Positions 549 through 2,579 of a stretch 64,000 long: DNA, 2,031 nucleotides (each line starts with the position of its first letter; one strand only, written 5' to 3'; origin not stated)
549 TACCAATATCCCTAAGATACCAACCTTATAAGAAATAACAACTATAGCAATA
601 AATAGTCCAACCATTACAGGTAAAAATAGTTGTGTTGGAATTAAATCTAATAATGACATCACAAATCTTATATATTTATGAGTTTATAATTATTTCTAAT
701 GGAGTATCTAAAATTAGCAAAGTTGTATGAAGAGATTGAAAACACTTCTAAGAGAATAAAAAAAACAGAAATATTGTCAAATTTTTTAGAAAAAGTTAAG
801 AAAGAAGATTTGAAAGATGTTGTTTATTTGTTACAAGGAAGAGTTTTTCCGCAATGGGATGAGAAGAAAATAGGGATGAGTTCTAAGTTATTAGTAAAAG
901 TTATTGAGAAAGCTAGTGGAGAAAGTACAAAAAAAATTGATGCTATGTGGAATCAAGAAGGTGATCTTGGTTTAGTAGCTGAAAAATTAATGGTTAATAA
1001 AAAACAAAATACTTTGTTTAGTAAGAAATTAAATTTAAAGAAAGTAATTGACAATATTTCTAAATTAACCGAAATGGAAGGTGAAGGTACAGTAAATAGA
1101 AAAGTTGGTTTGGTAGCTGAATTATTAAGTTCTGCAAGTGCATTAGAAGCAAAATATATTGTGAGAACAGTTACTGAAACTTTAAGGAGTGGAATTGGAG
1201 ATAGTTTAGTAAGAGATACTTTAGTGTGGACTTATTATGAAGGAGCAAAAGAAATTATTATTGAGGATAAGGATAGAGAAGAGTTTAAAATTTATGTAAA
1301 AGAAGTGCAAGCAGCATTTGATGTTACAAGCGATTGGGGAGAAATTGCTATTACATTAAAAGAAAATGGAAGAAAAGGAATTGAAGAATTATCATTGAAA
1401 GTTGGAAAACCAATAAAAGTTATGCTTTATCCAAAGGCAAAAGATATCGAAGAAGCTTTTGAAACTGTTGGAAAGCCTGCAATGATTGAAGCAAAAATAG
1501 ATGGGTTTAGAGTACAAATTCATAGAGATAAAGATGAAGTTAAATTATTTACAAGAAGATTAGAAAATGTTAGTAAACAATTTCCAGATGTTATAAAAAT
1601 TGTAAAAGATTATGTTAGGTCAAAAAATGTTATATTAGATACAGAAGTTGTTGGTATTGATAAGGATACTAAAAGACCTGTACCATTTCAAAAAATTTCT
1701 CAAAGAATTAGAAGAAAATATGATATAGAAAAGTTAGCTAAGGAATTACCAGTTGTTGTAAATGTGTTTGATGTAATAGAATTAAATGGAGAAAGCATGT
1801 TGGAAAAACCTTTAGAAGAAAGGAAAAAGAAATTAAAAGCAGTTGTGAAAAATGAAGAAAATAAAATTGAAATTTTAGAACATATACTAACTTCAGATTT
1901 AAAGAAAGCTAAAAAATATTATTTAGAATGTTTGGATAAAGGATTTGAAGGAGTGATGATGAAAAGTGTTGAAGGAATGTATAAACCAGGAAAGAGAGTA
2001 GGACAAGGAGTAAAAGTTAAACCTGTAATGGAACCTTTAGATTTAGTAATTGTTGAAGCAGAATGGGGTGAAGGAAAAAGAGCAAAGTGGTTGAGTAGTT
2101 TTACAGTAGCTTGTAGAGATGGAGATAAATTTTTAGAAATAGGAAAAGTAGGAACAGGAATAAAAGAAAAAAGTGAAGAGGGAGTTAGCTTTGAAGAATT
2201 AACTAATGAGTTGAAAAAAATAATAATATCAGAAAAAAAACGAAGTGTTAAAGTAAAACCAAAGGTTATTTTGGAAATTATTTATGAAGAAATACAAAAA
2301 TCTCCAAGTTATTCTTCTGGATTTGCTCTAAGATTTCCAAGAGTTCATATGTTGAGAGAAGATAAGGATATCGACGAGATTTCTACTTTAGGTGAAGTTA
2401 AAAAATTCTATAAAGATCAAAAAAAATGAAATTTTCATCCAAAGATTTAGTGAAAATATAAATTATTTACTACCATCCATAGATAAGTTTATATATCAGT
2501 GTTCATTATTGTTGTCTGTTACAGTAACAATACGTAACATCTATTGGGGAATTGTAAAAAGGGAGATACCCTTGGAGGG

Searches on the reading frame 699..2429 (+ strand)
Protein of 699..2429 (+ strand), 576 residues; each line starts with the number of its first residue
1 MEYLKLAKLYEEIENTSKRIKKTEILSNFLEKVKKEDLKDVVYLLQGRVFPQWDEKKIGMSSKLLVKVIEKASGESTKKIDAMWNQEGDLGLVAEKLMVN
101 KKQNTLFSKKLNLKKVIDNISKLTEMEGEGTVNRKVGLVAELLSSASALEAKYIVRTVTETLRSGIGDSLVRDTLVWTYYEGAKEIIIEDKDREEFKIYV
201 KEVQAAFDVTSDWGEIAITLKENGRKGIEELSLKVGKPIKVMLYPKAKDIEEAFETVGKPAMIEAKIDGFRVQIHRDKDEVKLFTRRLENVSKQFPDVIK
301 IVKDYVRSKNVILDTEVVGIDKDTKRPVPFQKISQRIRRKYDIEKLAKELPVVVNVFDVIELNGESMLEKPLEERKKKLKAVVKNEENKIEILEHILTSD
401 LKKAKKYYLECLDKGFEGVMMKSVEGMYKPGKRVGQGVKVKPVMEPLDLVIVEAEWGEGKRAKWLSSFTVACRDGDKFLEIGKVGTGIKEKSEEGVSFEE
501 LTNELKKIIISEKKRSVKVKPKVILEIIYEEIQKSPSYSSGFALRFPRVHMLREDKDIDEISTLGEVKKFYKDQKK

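Call 71: find_encoding_contigs(protein=window:699-2429:+, flank=10000, max_places=2)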
Protein window:699-2429:+ (576 aa): 16 contigs read that carry it; 2 places shown.
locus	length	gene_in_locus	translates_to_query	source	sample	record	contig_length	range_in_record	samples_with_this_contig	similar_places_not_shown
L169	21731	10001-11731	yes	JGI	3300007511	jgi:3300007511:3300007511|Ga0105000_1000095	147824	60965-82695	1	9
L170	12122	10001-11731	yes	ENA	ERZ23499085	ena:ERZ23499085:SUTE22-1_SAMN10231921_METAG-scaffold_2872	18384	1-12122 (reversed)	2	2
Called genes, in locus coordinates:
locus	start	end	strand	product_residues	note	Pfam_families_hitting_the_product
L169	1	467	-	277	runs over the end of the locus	PF07884:VKOR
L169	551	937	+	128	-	PF01135:PCMT, PF13649:Methyltransf_25 (weak)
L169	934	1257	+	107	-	-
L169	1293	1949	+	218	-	PF00730:HhH-GPD, PF00633:HHH (weak)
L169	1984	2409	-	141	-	-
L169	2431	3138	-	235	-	PF00590:TP_methylase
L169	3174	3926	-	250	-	PF01712:dNK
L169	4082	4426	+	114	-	PF01900:RNase_P_Rpp14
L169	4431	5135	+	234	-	PF10584:Proteasome_A_N, PF00227:Proteasome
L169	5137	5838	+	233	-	PF01172:SBDS_N, PF09377:SBDS_domain_II, PF20268:SBDS_C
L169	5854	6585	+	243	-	PF14382:ECR1_N (weak), PF22625:ECR1_N_2, PF21266:S1_RRP4 (faint), PF00013:KH_1 (weak), PF15985:KH_6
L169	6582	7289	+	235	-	PF01138:RNase_PH, PF03725:RNase_PH_C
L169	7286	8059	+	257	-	PF01138:RNase_PH, PF03725:RNase_PH_C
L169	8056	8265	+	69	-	PF01192:RNA_pol_Rpb6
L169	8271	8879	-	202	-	PF14512:TM1586_NiRdase, PF00881:Nitroreductase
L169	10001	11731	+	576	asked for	PF04675:DNA_ligase_A_N, PF01068:DNA_ligase_A_M, PF04679:DNA_ligase_A_C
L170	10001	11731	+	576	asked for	PF04675:DNA_ligase_A_N, PF01068:DNA_ligase_A_M, PF04679:DNA_ligase_A_C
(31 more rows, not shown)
